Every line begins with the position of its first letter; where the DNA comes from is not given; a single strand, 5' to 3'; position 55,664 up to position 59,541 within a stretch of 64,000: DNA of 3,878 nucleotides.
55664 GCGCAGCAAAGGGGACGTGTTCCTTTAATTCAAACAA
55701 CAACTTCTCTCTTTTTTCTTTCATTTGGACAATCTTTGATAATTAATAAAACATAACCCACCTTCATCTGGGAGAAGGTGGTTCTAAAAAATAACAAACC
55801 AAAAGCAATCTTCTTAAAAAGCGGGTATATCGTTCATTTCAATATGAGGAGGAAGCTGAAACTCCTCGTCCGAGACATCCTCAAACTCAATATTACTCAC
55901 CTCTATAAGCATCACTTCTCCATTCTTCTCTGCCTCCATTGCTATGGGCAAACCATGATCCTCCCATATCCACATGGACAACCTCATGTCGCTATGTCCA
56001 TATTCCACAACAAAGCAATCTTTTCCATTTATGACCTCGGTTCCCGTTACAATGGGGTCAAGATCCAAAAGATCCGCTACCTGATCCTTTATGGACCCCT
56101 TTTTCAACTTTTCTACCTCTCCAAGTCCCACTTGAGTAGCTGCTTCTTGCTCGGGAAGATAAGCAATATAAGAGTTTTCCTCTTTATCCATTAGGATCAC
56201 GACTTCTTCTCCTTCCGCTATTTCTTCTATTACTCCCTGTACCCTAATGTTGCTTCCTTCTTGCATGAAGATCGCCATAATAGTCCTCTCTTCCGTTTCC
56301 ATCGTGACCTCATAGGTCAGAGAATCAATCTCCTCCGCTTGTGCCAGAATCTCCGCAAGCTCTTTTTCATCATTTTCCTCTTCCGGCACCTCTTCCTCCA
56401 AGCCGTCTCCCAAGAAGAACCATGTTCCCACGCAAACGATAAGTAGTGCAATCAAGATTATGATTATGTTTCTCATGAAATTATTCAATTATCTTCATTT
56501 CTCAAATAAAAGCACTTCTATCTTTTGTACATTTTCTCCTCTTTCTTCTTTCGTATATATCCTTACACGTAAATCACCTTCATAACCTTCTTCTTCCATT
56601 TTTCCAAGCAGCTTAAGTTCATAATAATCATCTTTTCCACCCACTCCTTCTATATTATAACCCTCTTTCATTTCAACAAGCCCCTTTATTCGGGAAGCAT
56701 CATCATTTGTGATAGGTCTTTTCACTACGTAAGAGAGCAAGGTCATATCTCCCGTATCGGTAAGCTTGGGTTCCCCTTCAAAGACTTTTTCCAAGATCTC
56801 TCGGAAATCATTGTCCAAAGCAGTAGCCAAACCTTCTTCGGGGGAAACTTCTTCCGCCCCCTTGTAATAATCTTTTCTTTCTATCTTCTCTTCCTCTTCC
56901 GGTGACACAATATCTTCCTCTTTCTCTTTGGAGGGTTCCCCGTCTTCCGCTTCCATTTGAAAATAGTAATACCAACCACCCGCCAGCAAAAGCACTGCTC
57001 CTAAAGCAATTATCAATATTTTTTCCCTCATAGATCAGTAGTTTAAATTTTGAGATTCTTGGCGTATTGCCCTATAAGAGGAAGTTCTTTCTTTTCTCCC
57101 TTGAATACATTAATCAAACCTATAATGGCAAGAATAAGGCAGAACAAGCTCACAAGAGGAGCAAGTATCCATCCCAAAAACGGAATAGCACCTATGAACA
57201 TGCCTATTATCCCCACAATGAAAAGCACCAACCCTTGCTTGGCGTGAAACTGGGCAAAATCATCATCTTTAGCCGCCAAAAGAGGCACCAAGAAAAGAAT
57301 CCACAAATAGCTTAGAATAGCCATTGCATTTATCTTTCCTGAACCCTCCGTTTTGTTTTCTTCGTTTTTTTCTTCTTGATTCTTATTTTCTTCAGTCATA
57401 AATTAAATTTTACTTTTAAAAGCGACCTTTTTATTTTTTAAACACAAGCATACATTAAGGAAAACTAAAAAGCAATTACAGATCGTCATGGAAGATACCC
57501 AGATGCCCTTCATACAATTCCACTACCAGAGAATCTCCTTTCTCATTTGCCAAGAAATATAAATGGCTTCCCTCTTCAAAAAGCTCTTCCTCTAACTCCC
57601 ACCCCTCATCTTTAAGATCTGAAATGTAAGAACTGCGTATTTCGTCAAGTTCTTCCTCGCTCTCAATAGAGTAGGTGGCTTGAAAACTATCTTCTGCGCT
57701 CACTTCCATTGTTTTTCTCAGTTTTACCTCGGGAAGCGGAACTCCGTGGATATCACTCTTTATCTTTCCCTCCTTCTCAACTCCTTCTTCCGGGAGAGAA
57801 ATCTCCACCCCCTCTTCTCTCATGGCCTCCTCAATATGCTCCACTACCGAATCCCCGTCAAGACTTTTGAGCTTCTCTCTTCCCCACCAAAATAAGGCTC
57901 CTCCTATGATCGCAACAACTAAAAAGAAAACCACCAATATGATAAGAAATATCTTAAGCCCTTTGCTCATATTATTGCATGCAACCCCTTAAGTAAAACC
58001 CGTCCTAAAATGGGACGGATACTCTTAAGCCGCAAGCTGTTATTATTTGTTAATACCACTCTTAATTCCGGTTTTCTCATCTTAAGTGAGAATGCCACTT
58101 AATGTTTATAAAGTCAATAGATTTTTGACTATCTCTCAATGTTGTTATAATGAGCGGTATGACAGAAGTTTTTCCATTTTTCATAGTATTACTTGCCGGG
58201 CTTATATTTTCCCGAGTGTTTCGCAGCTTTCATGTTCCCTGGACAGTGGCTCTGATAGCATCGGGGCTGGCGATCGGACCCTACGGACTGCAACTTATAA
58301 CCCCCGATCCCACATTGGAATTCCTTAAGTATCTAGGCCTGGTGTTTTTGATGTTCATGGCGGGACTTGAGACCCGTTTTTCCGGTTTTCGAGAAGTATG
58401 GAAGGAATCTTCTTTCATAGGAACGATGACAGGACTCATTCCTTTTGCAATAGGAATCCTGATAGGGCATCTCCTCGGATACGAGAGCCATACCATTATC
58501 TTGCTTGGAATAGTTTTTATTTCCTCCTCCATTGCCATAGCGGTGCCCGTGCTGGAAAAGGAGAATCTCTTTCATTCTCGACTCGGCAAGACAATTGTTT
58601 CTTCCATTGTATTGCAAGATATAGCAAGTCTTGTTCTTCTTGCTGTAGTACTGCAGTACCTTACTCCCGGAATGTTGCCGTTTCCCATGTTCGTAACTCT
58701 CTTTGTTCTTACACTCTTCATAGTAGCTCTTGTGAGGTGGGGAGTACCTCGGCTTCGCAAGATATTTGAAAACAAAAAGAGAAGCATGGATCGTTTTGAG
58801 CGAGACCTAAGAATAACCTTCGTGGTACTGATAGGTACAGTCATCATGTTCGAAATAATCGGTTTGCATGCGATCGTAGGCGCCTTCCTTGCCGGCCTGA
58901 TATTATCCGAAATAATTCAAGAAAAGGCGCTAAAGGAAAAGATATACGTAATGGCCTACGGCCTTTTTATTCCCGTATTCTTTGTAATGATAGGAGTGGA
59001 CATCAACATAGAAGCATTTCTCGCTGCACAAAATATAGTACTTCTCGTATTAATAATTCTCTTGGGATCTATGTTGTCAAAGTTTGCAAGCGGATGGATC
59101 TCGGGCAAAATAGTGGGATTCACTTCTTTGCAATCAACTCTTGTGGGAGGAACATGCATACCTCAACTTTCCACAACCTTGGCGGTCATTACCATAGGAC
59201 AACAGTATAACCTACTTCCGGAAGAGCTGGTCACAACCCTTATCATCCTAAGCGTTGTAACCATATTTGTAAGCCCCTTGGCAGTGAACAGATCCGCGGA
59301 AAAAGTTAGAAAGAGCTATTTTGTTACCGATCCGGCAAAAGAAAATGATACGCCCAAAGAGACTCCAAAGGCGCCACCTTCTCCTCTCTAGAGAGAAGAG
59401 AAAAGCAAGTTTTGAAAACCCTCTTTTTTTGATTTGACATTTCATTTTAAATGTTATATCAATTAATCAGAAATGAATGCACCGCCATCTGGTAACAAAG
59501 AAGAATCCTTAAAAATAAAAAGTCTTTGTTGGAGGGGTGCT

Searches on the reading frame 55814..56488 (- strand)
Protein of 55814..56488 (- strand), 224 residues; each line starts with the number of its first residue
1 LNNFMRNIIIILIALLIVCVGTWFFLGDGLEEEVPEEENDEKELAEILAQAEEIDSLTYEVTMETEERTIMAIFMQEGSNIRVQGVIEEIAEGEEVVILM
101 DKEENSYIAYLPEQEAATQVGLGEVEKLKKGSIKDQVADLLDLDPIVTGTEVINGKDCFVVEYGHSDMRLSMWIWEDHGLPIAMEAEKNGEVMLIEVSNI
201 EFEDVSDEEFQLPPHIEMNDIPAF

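Call 8: search_protein_families(library=pfam, proteins=[window:55814-56488:-], max_evalue=0.1)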
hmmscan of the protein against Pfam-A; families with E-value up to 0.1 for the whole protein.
window:55814-56488:- (224 aa): 4 families
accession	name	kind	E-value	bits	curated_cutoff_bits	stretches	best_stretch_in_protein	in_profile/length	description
PF14371.13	DUF4412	-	7e-05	23.1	21.6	1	58-177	6-121/191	Domain of unknown function (DUF4412)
PF12869.13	tRNA_anti-like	-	0.00058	19.9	23.5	1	4-131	3-126/146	tRNA_anti-like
PF11297.13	DUF3098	-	0.019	15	25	1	6-33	5-32/67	Protein of unknown function (DUF3098)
PF17131.11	LolA_like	-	0.095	12.8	30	0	146-220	74-152/184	Outer membrane lipoprotein-sorting protein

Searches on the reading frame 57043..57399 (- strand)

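Call 8: search_protein_families(library=pfam, proteins=[window:57043-57399:-], max_evalue=0.1)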
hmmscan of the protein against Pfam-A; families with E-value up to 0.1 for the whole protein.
window:57043-57399:- (118 aa): 4 families
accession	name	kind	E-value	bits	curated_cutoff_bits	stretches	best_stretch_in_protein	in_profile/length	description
PF09685.15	DUF4870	-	2.7e-07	31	25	1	32-109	22-103/107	Domain of unknown function (DUF4870)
PF03606.21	DcuC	-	0.017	14.1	23.1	1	51-103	247-302/461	C4-dicarboxylate anaerobic carrier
PF07331.16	TctB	-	0.025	15.2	29.1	1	26-94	40-104/137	Tripartite tricarboxylate transporter TctB family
PF14340.12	DUF4395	-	0.072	13.9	24.5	0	24-94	47-117/130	Domain of unknown function (DUF4395)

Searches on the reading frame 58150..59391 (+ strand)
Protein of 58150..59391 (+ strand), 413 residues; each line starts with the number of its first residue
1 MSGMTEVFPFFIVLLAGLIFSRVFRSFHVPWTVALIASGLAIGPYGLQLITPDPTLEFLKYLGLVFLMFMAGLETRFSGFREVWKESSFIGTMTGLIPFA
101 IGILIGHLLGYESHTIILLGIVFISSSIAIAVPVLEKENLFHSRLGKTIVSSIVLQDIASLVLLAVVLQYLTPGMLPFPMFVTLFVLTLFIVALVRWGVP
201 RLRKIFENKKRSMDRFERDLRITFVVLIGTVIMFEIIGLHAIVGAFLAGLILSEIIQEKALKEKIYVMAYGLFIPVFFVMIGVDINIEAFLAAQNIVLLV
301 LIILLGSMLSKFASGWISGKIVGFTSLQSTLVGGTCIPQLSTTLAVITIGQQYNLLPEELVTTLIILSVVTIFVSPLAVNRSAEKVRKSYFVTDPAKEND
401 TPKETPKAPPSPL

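Call 8: search_protein_families(library=pfam, proteins=[window:58150-59391:+], max_evalue=0.1)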
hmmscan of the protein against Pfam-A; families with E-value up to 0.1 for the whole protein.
window:58150-59391:+ (413 aa): 1 family
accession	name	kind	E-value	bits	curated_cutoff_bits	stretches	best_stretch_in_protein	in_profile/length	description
PF00999.27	Na_H_Exchanger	-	4.6e-62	210.5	26.2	1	11-378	2-368/375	Sodium/hydrogen exchanger, transmembrane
